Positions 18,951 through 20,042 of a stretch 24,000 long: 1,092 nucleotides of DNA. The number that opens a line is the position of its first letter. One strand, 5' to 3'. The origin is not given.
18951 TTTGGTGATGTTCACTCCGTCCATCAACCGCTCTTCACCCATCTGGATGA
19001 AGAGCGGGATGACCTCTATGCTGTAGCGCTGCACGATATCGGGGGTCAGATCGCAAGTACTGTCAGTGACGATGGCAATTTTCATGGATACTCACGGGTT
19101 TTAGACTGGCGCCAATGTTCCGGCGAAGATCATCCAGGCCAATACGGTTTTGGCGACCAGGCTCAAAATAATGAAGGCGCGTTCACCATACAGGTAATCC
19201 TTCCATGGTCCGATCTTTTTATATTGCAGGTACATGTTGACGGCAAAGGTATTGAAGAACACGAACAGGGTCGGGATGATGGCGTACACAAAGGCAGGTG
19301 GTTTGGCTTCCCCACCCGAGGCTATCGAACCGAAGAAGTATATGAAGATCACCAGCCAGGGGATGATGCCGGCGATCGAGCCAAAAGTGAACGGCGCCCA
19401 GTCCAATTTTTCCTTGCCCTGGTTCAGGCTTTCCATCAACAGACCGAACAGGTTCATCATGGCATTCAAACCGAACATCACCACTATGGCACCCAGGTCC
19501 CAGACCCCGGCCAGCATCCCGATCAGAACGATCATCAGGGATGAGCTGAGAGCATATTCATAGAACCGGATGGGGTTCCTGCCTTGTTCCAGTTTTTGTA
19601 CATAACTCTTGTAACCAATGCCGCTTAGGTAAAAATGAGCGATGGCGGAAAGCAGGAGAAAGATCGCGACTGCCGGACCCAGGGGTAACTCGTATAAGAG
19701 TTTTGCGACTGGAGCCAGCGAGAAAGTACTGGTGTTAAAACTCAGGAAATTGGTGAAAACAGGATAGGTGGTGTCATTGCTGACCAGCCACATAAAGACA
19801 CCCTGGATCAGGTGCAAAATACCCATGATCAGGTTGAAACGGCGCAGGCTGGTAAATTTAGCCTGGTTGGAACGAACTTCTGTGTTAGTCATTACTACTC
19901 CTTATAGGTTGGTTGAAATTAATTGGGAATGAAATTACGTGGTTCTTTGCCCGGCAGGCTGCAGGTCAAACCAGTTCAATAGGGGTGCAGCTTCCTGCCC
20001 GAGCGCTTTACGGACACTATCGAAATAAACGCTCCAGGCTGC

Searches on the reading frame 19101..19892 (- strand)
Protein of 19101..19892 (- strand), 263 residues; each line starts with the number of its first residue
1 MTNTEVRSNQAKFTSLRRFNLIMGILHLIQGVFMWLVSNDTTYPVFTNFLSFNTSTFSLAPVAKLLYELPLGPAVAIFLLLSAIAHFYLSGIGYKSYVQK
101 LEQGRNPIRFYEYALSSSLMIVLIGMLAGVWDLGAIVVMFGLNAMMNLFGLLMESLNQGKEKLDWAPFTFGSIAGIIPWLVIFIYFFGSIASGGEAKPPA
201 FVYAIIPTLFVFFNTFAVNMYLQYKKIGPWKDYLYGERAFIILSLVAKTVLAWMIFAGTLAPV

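Call 3: search_protein_families(library=pfam, proteins=[window:19101-19892:-], max_evalue=0.01)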
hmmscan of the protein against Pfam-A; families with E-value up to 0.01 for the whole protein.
window:19101-19892:- (263 aa): 1 family
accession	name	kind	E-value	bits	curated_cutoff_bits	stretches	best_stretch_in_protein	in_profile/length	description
PF18761.7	Heliorhodopsin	-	1e-99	333.2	26.7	1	16-260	1-242/242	Heliorhodopsin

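Call 13: find_homologous_proteins(query=window:19101-19892:-, max_evalue=1e-10)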
Query window:19101-19892:- (263 aa): 7281 proteins with E <= 1e-10 among 8000 candidates; the best 120 are listed.
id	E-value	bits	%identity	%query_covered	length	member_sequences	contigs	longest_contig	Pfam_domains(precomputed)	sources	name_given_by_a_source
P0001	9.0e-166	568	99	100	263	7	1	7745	PF18761.8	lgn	-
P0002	9.9e-155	532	92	100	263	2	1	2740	PF18761.8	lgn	-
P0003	2.2e-154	531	92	100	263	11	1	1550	PF18761.8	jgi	jgi:hypothetical protein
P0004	5.8e-153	526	90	100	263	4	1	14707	PF18761.8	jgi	-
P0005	7.8e-148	509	88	100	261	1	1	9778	PF18761.8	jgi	jgi:hypothetical protein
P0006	8.8e-148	509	87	100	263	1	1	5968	PF18761.8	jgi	jgi:hypothetical protein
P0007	3.8e-147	507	88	97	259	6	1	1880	PF18761.8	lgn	-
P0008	5.2e-147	506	89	98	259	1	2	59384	PF18761.8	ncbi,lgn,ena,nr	ncbi:MAG TPA: hypothetical protein DCX53_03765 [Anaerolineae bacterium]|nr:hypothetical protein [Ana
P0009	9.6e-147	506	89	97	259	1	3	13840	PF18761.8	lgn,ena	-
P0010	2.1e-146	504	86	100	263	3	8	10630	PF18761.8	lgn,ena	-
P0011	9.6e-146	502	86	100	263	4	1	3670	PF18761.8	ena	-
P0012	1.6e-145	501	87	97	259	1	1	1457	PF18761.8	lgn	-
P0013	5.1e-145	500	87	100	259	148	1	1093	PF18761.8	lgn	-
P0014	9.6e-145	499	86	98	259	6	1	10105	PF18761.8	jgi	jgi:hypothetical protein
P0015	4.8e-144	497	85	100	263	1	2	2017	PF18761.8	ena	-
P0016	5.7e-144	496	87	97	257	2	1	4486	PF18761.8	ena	-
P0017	7.6e-144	496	87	97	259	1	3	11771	PF18761.8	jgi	jgi:hypothetical protein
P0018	2.8e-142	491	83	100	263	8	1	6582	PF18761.8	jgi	jgi:hypothetical protein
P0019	3.5e-142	491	84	100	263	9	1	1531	PF18761.8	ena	-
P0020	3.5e-141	487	84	100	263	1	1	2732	PF18761.8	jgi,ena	-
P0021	9.1e-141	486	83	97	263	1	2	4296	PF18761.8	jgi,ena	jgi:hypothetical protein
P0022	1.9e-140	485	85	97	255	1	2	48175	PF18761.8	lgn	-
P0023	3.1e-139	481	81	98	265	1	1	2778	PF18761.8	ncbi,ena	-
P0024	2.1e-138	478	81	98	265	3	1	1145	PF18761.8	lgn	-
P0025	2.4e-138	478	82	99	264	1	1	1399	PF18761.8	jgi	-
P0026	7.6e-138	476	82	99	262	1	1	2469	PF18761.8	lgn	-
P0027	2.2e-137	475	83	100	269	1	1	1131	PF18761.8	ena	-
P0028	3.5e-137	474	80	98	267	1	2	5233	PF18761.8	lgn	-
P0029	5.0e-137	474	80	99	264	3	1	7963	PF18761.8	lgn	-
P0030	5.6e-136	470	79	100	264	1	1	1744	PF18761.8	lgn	-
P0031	9.8e-136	469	83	96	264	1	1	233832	PF18761.8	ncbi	-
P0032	3.8e-131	454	78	98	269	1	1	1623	PF18761.8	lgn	-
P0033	5.9e-131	454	79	97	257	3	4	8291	PF18761.8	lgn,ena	-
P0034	1.1e-128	446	77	98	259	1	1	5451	PF18761.8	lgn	-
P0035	2.2e-126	439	75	98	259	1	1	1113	PF18761.8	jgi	jgi:hypothetical protein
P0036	2.4e-125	435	75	98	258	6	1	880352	PF18761.8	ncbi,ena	-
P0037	2.8e-124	432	76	97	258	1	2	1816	PF18761.8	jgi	-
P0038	2.9e-124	432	74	97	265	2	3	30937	PF18761.8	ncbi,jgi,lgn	-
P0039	1.5e-123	430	72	100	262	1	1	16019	PF18761.8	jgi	jgi:hypothetical protein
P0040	1.6e-123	429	77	96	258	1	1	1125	PF18761.8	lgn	-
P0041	3.1e-123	428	73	100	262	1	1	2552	PF18761.8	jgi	jgi:hypothetical protein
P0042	5.5e-123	428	72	100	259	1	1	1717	PF18761.8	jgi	-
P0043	6.0e-123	428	74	97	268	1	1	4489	PF18761.8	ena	-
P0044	1.2e-122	427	74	97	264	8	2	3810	PF18761.8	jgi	-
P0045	1.2e-122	426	71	100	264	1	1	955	PF18761.8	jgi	jgi:hypothetical protein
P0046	1.3e-122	426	73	100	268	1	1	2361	PF18761.8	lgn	-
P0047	1.9e-122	426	71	100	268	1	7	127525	PF18761.8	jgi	jgi:hypothetical protein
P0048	2.1e-122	426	71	100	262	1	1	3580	PF18761.8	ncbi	-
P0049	2.4e-122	426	72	100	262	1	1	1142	PF18761.8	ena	-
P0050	2.6e-122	425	74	97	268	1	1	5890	PF18761.8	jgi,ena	-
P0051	2.7e-122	425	75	96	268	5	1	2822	PF18761.8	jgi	jgi:hypothetical protein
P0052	3.8e-122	425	75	97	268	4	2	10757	PF18761.8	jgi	jgi:hypothetical protein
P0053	3.9e-122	425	75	97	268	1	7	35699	PF18761.8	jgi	jgi:hypothetical protein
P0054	5.1e-122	424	72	97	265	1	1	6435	PF18761.8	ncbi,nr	ncbi:MAG: heliorhodopsin HeR [Anaerolineales bacterium]|nr:heliorhodopsin HeR [Anaerolineales bacter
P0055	5.1e-122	424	72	98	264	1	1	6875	PF18761.8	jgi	jgi:hypothetical protein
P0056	5.5e-122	424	72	97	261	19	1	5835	PF18761.8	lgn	-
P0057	7.0e-122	424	71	100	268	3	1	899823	PF18761.8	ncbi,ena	-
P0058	7.5e-122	424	74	97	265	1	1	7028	PF18761.8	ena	-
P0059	8.5e-122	424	74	97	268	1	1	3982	PF18761.8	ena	-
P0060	1.5e-121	423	73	100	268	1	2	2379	PF18761.8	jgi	-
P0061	1.6e-121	423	73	97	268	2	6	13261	PF18761.8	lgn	-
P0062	2.1e-121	422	73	97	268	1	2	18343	PF18761.8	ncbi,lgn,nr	ncbi:MAG TPA: heliorhodopsin HeR [Anaerolineales bacterium]|nr:heliorhodopsin HeR [Anaerolineales ba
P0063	2.4e-121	422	72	97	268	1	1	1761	PF18761.8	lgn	-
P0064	2.4e-121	422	74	97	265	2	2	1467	PF18761.8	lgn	-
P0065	2.5e-121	422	75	96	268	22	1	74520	PF18761.8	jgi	jgi:hypothetical protein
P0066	2.5e-121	422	74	97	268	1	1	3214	PF18761.8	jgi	jgi:hypothetical protein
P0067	2.8e-121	422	75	97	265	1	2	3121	PF18761.8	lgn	-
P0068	3.0e-121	422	73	97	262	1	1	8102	PF18761.8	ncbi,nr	ncbi:MAG: heliorhodopsin HeR [Chloroflexia bacterium]|nr:heliorhodopsin HeR [Chloroflexia bacterium]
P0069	3.7e-121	422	74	97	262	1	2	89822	PF18761.8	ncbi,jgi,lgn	ncbi:MAG: heliorhodopsin HeR [Anaerolineales bacterium]|jgi:hypothetical protein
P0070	4.3e-121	421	70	100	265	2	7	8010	PF18761.8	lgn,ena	-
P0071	5.4e-121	421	71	100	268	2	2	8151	PF18761.8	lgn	-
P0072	5.8e-121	421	73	98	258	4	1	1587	PF18761.8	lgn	-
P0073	5.8e-121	421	74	97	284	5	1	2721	PF18761.8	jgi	jgi:hypothetical protein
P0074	6.3e-121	421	73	97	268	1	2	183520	PF18761.8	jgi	jgi:hypothetical protein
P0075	6.4e-121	421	72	99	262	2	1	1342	PF18761.8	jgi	jgi:hypothetical protein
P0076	7.6e-121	421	71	100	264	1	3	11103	PF18761.8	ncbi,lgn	-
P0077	7.9e-121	421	73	97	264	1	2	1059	PF18761.8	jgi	-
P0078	8.9e-121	420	73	97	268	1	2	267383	PF18761.8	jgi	jgi:hypothetical protein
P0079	9.5e-121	420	71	97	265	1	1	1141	PF18761.8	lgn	-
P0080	9.8e-121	420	73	97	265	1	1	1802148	PF18761.8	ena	-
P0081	9.9e-121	420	74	97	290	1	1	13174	PF18761.8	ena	-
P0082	1.0e-120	420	70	99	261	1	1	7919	PF18761.8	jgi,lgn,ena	-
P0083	1.2e-120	420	70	100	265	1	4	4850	PF18761.8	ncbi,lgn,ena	-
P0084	1.2e-120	420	73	97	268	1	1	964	PF18761.8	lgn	-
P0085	1.3e-120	420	71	99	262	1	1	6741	PF18761.8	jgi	jgi:hypothetical protein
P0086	1.5e-120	420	71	100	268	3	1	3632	PF18761.8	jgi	jgi:hypothetical protein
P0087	1.6e-120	420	73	100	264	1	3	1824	PF18761.8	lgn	-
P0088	1.7e-120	419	75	97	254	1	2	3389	PF18761.8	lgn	-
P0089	2.0e-120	419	73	97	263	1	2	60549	PF18761.8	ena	-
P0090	2.2e-120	419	71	100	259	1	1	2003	PF18761.8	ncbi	-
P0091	2.3e-120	419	72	97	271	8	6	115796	PF18761.8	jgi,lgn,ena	jgi:hypothetical protein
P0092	2.3e-120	419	73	99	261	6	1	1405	PF18761.8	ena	-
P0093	2.3e-120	419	73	99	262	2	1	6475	PF18761.8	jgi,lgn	-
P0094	2.6e-120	419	74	96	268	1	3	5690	PF18761.8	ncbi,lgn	-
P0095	2.7e-120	419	72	97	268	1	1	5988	PF18761.8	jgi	-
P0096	2.7e-120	419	73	97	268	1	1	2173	PF18761.8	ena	-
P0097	2.9e-120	419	70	98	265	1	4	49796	PF18761.8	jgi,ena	-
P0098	3.1e-120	419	72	100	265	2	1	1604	PF18761.8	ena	-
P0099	3.2e-120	419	73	97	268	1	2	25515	PF18761.8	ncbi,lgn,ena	-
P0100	3.8e-120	418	72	97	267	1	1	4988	PF18761.8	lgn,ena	-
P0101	4.0e-120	418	73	98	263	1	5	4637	PF18761.8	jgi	jgi:hypothetical protein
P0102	4.4e-120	418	74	96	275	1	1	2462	PF18761.8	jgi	jgi:hypothetical protein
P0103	5.5e-120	418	83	84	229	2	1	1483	PF18761.8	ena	-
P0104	5.6e-120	418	72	99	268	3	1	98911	PF18761.8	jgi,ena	-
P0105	5.9e-120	418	73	96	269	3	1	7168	PF18761.8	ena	-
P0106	5.9e-120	418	74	96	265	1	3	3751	PF18761.8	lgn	-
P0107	6.0e-120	418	72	98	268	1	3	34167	PF18761.8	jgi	jgi:hypothetical protein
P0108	6.2e-120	418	72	97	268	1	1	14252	PF18761.8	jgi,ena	-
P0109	6.7e-120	418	72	98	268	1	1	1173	PF18761.8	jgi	jgi:hypothetical protein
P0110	7.1e-120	417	71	97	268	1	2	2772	PF18761.8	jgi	jgi:hypothetical protein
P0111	7.3e-120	417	71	100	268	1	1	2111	PF18761.8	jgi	jgi:hypothetical protein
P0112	8.0e-120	417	72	97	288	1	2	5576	PF18761.8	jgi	jgi:hypothetical protein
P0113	8.6e-120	417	71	100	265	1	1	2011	PF18761.8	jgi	-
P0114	8.8e-120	417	73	96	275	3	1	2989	PF18761.8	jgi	jgi:hypothetical protein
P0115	9.3e-120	417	73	98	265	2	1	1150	PF18761.8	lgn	-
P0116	9.3e-120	417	75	97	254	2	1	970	PF18761.8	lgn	-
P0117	9.6e-120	417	71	98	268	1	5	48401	PF18761.8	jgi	jgi:hypothetical protein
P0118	1.0e-119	417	73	97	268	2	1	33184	PF18761.8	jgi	jgi:hypothetical protein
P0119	1.0e-119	417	73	96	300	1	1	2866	PF18761.8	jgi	jgi:hypothetical protein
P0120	1.1e-119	417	72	100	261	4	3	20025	PF18761.8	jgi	jgi:hypothetical protein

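Call 15: find_related_loci(query=A1, collection=genome_contigs, flank=6000)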
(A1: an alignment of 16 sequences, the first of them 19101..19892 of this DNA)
Query A1 (263 aa) in genome_contigs; peptide patterns used: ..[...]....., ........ (x = any residue, [..] = any of these).
563 stretches matched a pattern; 496 encode a relative of the query (tblastn E <= 1e-3); the best 80 are kept; 80 distinct loci.
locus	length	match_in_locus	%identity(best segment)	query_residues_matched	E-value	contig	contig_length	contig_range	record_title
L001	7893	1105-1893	94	1-263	1e-164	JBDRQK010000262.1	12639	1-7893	MAG: Chloroflexota bacterium isolate MEGAHIT-group-2.40 k141_444235, whole genome shotgun sequence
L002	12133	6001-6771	89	6-263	8e-153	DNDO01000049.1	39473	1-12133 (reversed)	MAG TPA_asm: Anaerolineae bacterium isolate UBA12294 contig_557, whole genome shotgun sequence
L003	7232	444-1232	85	1-263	8e-152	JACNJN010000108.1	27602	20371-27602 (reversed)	MAG: Candidatus Desulfolinea nitratireducens NIOZ-UU_NODE_1965_length_27602_cov_21.775, whole genome shotgun sequence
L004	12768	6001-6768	87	8-263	1e-151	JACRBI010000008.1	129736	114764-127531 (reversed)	MAG: Chloroflexi bacterium isolate NC_groundwater_1616_Pr3_B-0.1um_52_55 SR-2_scaffold_141_493939, whole genome shotgun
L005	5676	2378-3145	88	8-263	2e-152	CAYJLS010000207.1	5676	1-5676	MAG TPA_asm: uncultured Anaerolineaceae bacterium isolate ERP124720_co1_70 genome assembly, contig: NODE_15582_length_56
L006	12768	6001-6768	87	8-263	8e-151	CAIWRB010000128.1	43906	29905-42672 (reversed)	MAG: uncultured Chloroflexi bacterium isolate LJ-3-65m_bin-0054 genome assembly, contig: bin-0054:128/470, whole genome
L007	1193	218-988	87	7-263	3e-165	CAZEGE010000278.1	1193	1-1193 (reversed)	MAG TPA_asm: uncultured Anaerolinea sp. isolate ERP124720_co1_123 genome assembly, contig: NODE_136431_length_1193_cov_4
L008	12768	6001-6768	88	8-263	2e-150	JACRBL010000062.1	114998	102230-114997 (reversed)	MAG: Chloroflexi bacterium isolate NC_groundwater_1619_Pr3_B-0.1um_56_27 SR-2_scaffold_141_3593456, whole genome shotgun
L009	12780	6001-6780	86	4-263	5e-150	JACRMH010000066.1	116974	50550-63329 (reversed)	MAG: Chloroflexi bacterium isolate NC_groundwater_1902_Pr3_S2p5_49_13 SR2-18-S2p5_coassembly_scaffold_342492, whole geno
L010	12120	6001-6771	87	7-263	2e-149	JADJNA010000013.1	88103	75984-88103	MAG: Candidatus Villigracilis saccharophilus isolate EsbW_MAXAC.021 tig00012276-10-878910, whole genome shotgun sequence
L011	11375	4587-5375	85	1-263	2e-149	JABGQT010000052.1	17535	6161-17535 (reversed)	MAG: Anaerolineae bacterium isolate co234_bin62 NODE_5870_length_17535_cov_23.372826, whole genome shotgun sequence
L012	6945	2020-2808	85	1-263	6e-150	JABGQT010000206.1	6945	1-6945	MAG: Anaerolineae bacterium isolate co234_bin62 NODE_16613_length_6945_cov_33.845428, whole genome shotgun sequence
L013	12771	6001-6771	86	2-263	4e-149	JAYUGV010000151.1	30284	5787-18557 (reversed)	MAG: Anaerolineales bacterium isolate GFS_8262 GFS_8262_150, whole genome shotgun sequence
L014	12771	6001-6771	86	7-263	8e-148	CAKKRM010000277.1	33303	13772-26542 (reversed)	Anaerolineales bacterium isolate Hainich-H51-bin274-1-1 genome assembly, contig: H51-bin274_1_1_Hain_H51_02um_R2_361_len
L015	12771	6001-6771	85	7-263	5e-148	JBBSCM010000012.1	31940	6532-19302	MAG: Anaerolineales bacterium isolate metawrap_la6_2 metawrap_la6_2_K_1415709_L_31940_cov_13.8649, whole genome shotgun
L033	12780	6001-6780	69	3-263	1e-124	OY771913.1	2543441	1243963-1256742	MAG: Anaerolineaceae bacterium isolate c74f872c-e933-4053-8305-e1536b6d7914 genome assembly, chromosome: 1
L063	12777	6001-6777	67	4-263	3e-122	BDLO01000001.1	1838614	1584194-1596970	Coriobacteriaceae bacterium EMTCatB1 DNA, scaffold1, whole genome shotgun sequence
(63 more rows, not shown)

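Call 55: search_solved_structures(query=window:19101-19892:-, max_evalue=0.00001, show_alignments=2)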
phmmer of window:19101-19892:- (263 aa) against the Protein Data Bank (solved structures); distinct sequences matched with E-value up to 0.00001: 6.
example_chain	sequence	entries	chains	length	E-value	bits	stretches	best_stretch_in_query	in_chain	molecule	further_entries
6is6_A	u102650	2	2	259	1.1e-71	244.7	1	8-262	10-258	heliorhodopsin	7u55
7clj_A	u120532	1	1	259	2.6e-71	243.5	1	8-262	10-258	heliorhodopsin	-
9ljj_A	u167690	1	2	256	9.3e-62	212.2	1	12-262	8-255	Heliorhodopsin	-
6su3_X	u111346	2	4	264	1e-61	212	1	12-262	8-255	48C12 heliorhodopsin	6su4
6uh3_A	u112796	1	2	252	9.6e-61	208.8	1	13-260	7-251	Heliorhodopsin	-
9vfc_A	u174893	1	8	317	4.4e-41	144.4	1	18-262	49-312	heliorhodopsin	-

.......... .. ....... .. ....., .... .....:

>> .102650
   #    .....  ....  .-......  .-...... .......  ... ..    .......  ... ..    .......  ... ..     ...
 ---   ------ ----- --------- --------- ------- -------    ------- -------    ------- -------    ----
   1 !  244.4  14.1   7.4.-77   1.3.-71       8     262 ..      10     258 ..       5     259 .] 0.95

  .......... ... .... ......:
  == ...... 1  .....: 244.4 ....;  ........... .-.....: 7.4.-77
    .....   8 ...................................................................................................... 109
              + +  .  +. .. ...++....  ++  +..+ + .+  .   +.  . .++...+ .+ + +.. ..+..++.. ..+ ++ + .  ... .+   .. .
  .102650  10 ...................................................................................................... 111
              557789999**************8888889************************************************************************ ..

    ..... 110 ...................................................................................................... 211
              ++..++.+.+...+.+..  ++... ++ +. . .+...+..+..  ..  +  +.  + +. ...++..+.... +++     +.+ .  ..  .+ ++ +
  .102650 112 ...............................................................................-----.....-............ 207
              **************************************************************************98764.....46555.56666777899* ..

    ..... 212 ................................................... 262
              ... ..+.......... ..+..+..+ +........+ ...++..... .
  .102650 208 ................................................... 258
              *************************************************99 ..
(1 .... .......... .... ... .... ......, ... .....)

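Call 58: search_protein_families(library=ncbifam, proteins=[window:19101-19892:-], max_evalue=0.001)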
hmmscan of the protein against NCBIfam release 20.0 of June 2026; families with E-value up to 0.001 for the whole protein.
window:19101-19892:- (263 aa): 1 family
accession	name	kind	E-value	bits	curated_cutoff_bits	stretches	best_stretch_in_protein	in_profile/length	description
NF038020.1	HeR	equivalog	8.1e-107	356.3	100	1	16-260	1-244/244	heliorhodopsin HeR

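Call 71: search_protein_families(library=pfam, proteins=[L033:2069-2521:-, L033:2684-3685:-, L033:4413-4784:-, L033:4894-5775:-, L033:6822-8684:-, L033:8873-9967:-, L033:9997-11409:-, L063:2464-3783:-, L063:6800-8254:-, L063:8130-9257:-], max_evalue=0.001)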
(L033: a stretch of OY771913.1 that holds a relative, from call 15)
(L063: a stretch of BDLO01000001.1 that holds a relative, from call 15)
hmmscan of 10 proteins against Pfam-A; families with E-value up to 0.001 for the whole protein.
L033:2069-2521:- (150 aa): 8 families
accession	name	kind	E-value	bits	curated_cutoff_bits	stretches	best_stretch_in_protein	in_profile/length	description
PF01047.28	MarR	-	7.9e-14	51.7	24.6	1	37-92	3-58/59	MarR family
PF12802.13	MarR_2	-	1.4e-09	38.4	27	1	34-91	2-60/61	MarR family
PF01978.25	TrmB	-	2.9e-06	27.5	25.6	1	31-87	2-58/68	Sugar-specific transcriptional regulator TrmB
PF13384.12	HTH_23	-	2.2e-05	24.5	24.6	1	40-80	6-46/50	Homeodomain-like domain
PF13412.12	HTH_24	-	4.7e-05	23.3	21.9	1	45-81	11-47/48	Winged helix-turn-helix DNA-binding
PF01325.25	Fe_dep_repress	-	9.1e-05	23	26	1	52-82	23-53/60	Iron dependent repressor, N-terminal DNA binding domain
PF22381.2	Staph_reg_Sar_Rot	-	0.00013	22.5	27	1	31-104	8-81/85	Transcriptional regulator SarA/Rot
PF08279.18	HTH_11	-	0.00031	21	25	1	41-81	4-45/55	HTH domain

L033:2684-3685:- (333 aa): 10 families
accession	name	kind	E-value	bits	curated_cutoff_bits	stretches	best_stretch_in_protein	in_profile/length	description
PF01738.24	DLH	-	1.2e-11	45.1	21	1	114-315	3-194/217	Dienelactone hydrolase family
PF00326.27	Peptidase_S9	-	1.5e-07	31.6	22.6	1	263-332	143-211/213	Prolyl oligopeptidase family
PF07224.18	Chlorophyllase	-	2.7e-07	30.1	26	1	116-230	33-135/301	Chlorophyllase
PF12146.15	Hydrolase_4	-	5.4e-07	29.6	27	0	127-245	6-111/239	Serine aminopeptidase, S33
PF00561.26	Abhydrolase_1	-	2.9e-06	27.6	25.8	1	126-243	1-102/245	alpha/beta hydrolase fold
PF20434.5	BD-FAE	-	2.9e-06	27.4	26.8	0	121-235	9-115/215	BD-FAE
PF12697.13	Abhydrolase_6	-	1e-05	26.8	26.3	1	129-285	2-123/217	Alpha/beta hydrolase family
PF12695.13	Abhydrolase_5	-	2.3e-05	24.7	27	1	183-246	26-92/164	Alpha/beta hydrolase family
PF05448.18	AXE1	-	5.1e-05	22.6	21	0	205-240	170-205/321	Acetyl xylan esterase (AXE1)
PF07859.19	Abhydrolase_3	-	6.4e-05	23.2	25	0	190-240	54-105/210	alpha/beta hydrolase fold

L033:4413-4784:- (123 aa): 0 families

L033:4894-5775:- (293 aa): 2 families
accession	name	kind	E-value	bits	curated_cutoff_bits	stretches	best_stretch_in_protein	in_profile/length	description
PF02645.21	DegV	-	3.3e-76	256.7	27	1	5-283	2-279/280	Uncharacterised protein, DegV family COG1307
PF13684.11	FakA-like_C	-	3.9e-05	23.6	23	1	42-253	8-193/216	Fatty acid kinase subunit A-like, C-terminal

L033:6822-8684:- (620 aa): 8 families
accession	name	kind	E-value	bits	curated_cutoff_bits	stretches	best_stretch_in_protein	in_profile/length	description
PF00009.33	GTP_EFTU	-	3.5e-54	183.7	26.5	1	7-203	2-187/188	Elongation factor Tu GTP binding domain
PF21018.2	BipA_C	-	3e-43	146.5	23.8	1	493-601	1-109/110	TypA/BipA C-terminal domain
PF00679.30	EFG_C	-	6.5e-21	74.6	27.9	1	405-489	2-86/89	Elongation factor G C-terminus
PF03144.31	GTP_EFTU_D2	-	4.7e-09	37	30.3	1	228-297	2-73/73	Elongation factor Tu domain 2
PF22042.2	EF-G_D2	-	6.8e-09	36.2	27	1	214-298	3-83/84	Elongation factor G domain 2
PF14492.12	EFG_III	-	7.3e-07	29.6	27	1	336-390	18-73/75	Elongation Factor G, domain III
PF01926.29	MMR_HSR1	-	9e-05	23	21.9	1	11-138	2-113/113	50S ribosome-binding GTPase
PF00350.29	Dynamin_N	-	0.00087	19.8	27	0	32-139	59-168/168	Dynamin family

L033:8873-9967:- (364 aa): 1 family
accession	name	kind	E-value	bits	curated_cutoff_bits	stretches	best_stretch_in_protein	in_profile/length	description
PF04371.20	PAD_porph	-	2.1e-131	438.4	25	1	16-362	1-321/321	Porphyromonas-type peptidyl-arginine deiminase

L033:9997-11409:- (470 aa): 2 families
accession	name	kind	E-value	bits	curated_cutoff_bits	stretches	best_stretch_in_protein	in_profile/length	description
PF13520.12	AA_permease_2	-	6.4e-61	207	27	1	28-451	6-425/427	Amino acid permease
PF00324.27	AA_permease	-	1.7e-26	93.4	24.6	1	45-459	25-454/470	Amino acid permease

L063:2464-3783:- (439 aa): 1 family
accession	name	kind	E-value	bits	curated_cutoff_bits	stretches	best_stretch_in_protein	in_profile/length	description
PF04055.27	Radical_SAM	-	1.7e-05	25.5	29.5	1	173-250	3-82/166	Radical SAM superfamily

L063:6800-8254:- (484 aa): 1 family
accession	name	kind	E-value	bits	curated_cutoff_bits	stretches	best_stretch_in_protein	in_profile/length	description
PF07690.21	MFS_1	-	3.1e-18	66.2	33.4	2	302-473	6-179/347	Major Facilitator Superfamily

L063:8130-9257:- (375 aa): 3 families
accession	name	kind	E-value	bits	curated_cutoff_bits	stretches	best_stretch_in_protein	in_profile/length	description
PF01546.33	Peptidase_M20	-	2.2e-31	109.8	24.6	1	64-364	1-205/206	Peptidase family M20/M25/M40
PF07687.19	M20_dimer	-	9.6e-23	80.6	21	1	168-269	2-102/107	Peptidase dimerisation domain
PF04389.22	Peptidase_M28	-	6.3e-10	39.5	21.3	1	60-146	12-79/193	Peptidase family M28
